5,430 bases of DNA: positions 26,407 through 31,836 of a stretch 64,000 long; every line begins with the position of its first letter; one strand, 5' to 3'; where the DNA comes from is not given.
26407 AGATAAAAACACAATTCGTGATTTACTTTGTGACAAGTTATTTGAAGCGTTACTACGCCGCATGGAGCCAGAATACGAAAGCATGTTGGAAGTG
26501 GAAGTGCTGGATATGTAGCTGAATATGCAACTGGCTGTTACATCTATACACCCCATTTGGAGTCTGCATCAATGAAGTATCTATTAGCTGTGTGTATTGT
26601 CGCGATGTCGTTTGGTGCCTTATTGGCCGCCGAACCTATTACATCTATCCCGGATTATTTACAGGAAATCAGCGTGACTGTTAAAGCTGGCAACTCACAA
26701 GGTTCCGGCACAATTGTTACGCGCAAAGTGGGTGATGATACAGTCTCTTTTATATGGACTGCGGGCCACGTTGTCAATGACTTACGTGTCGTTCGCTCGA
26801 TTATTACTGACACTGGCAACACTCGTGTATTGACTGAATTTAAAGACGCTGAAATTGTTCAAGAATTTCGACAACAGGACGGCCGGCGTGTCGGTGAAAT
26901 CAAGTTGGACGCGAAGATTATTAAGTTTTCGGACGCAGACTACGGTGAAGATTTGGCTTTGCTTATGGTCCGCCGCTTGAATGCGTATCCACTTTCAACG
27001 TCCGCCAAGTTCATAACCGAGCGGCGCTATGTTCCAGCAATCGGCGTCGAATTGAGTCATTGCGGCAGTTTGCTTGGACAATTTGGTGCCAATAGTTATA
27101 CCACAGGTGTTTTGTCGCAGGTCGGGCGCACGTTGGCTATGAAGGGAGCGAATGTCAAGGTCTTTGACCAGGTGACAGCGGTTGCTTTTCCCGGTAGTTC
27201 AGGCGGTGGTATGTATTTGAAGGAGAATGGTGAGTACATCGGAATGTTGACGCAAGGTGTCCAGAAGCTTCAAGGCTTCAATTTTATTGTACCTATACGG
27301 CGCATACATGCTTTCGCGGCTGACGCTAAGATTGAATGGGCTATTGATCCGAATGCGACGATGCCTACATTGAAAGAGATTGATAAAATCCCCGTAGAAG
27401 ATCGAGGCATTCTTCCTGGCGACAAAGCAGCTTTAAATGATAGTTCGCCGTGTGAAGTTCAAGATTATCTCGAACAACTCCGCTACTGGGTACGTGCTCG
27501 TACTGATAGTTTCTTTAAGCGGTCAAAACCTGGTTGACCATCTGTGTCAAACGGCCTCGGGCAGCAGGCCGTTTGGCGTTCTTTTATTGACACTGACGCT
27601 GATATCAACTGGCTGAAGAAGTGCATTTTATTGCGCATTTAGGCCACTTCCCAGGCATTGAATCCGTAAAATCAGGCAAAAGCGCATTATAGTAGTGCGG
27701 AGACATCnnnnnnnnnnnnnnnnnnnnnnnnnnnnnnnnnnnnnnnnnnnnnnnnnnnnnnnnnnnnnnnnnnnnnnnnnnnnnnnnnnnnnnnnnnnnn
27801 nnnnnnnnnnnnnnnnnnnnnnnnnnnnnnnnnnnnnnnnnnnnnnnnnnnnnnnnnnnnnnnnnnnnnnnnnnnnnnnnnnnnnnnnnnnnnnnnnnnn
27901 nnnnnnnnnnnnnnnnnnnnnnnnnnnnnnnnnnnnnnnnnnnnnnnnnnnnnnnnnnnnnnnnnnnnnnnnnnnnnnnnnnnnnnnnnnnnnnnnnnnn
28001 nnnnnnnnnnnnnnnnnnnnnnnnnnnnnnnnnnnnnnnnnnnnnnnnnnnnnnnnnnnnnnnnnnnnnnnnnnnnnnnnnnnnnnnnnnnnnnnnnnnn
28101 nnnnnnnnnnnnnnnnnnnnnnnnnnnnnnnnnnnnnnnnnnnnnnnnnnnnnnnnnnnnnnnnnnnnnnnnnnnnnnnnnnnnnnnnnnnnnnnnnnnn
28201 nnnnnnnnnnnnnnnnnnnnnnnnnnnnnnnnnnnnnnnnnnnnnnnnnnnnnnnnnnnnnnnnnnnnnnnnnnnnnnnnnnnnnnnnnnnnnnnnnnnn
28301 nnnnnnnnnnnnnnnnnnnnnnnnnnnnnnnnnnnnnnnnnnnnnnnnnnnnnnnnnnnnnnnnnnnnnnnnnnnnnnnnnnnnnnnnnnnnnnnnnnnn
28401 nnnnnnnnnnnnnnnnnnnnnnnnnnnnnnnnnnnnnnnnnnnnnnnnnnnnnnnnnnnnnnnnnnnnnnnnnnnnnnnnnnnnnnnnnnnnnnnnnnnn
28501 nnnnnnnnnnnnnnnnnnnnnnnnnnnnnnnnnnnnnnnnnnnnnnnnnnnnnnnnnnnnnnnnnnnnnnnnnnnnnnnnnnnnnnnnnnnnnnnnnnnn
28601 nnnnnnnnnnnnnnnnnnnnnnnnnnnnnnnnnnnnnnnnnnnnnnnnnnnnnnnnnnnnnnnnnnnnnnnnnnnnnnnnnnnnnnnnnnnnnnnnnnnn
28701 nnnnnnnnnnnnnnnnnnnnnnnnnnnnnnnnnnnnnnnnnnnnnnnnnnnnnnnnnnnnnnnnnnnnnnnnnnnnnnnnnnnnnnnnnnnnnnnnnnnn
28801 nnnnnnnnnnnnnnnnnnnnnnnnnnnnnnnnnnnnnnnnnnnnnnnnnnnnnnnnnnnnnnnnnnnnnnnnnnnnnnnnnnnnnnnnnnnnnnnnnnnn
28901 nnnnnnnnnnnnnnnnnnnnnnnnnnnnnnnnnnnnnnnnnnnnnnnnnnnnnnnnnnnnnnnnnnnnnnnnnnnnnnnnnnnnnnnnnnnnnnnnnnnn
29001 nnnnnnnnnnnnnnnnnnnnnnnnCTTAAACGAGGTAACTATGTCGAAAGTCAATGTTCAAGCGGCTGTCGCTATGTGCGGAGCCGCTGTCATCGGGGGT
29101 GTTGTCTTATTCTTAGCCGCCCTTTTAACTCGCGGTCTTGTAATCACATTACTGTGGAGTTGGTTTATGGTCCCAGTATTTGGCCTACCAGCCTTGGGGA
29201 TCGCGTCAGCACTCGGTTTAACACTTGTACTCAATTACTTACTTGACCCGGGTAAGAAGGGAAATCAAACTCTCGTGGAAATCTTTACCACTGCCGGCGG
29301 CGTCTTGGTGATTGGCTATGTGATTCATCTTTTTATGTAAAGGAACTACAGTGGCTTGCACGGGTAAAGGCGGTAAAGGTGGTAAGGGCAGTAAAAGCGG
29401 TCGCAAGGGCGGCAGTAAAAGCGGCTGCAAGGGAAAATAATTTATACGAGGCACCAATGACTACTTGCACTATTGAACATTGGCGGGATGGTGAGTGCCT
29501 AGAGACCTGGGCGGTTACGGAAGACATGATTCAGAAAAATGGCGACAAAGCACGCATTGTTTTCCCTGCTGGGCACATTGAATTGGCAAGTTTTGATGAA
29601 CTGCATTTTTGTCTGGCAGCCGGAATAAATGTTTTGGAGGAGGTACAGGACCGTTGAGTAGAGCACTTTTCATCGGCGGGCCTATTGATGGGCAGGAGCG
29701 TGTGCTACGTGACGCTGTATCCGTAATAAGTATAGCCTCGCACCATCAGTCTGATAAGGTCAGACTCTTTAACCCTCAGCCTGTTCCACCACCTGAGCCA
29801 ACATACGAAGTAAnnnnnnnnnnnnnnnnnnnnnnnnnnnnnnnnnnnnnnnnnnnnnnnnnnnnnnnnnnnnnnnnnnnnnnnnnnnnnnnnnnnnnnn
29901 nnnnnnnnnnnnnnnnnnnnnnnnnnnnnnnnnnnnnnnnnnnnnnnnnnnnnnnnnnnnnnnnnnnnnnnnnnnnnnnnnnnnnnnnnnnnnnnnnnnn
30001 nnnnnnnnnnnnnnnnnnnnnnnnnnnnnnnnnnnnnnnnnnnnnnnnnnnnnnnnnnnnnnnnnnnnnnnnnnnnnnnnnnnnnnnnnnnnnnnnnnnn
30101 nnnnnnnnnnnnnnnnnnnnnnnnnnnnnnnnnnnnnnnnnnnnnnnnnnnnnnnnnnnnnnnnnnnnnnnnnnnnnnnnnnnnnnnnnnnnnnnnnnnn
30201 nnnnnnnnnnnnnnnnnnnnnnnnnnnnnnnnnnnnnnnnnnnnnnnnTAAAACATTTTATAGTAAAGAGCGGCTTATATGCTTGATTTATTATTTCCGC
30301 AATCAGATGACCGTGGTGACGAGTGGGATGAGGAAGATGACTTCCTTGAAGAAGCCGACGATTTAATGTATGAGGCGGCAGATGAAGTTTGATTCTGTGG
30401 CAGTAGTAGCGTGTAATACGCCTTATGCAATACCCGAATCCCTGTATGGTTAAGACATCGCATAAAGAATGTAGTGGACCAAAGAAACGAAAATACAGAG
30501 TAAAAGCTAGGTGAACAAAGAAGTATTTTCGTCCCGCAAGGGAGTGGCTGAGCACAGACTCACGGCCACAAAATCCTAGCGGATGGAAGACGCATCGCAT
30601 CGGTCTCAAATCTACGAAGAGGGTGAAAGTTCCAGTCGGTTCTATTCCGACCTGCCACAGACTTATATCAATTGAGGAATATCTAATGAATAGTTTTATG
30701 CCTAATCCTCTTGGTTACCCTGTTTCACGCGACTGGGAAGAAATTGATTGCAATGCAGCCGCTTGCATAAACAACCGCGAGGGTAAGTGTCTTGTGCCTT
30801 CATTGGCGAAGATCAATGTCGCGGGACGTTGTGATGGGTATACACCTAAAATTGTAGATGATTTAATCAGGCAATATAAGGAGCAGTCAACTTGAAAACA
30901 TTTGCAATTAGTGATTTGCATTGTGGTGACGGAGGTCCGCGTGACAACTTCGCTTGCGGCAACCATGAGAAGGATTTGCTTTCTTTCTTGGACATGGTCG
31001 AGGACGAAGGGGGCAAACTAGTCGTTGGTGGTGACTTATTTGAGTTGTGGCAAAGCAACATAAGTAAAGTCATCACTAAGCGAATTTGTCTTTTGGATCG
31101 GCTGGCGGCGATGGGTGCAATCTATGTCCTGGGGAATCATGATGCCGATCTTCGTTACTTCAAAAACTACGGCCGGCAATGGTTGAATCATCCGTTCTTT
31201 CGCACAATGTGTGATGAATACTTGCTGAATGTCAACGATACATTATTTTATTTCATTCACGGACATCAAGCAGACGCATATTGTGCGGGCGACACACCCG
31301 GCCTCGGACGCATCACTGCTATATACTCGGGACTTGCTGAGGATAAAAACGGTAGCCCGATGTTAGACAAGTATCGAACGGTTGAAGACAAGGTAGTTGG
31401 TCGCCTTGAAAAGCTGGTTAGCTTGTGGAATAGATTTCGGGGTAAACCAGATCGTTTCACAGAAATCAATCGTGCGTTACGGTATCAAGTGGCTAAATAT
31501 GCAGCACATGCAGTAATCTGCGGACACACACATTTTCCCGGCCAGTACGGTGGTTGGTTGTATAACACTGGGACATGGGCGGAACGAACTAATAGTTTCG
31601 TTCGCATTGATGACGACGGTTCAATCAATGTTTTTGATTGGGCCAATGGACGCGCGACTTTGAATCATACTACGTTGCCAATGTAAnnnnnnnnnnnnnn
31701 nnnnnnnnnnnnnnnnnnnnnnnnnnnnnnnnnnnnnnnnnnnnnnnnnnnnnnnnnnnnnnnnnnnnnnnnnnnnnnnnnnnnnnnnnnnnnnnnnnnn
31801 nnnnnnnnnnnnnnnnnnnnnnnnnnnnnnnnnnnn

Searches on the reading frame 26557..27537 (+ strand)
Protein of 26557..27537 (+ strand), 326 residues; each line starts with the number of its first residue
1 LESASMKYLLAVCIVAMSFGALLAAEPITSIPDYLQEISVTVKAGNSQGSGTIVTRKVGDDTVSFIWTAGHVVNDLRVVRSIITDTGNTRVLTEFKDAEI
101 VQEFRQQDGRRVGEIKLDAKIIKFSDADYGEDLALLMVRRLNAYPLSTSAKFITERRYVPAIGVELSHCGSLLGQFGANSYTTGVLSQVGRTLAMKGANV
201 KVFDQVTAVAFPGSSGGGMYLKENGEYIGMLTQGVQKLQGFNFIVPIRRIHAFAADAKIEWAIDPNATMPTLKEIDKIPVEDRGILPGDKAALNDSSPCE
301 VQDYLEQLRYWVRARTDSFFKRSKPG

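Call 18: search_protein_families(library=phrogs, proteins=[window:26557-27537:+], max_evalue=0.00001)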
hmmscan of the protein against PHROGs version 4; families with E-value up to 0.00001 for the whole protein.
window:26557-27537:+ (326 aa): 1 family
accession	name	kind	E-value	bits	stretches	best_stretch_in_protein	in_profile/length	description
phrog_11383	-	unknown function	3.1e-08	34.4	1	44-251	182-349/462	-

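Call 19: search_protein_families(library=pfam, proteins=[window:26557-27537:+])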
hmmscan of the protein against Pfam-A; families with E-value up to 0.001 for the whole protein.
window:26557-27537:+ (326 aa): 0 families

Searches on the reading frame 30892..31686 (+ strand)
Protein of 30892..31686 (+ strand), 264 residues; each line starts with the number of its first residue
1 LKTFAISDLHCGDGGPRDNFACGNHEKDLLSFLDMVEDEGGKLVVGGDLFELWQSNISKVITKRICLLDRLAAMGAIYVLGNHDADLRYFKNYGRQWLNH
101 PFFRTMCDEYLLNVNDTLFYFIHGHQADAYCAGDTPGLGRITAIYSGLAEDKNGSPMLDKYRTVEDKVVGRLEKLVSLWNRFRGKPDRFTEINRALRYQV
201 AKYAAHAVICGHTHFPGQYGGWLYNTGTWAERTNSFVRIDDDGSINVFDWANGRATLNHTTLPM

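Call 46: search_protein_families(library=pfam, proteins=[window:30892-31686:+], max_evalue=0.01)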
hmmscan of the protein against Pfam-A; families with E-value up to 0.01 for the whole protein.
window:30892-31686:+ (264 aa): 2 families
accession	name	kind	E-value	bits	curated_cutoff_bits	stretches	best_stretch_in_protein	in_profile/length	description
PF00149.33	Metallophos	-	2.5e-10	41.5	21.5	1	1-215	1-190/191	Calcineurin-like phosphoesterase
PF12850.12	Metallophos_2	-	1.1e-05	25.9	27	0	1-127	1-92/154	Calcineurin-like phosphoesterase superfamily domain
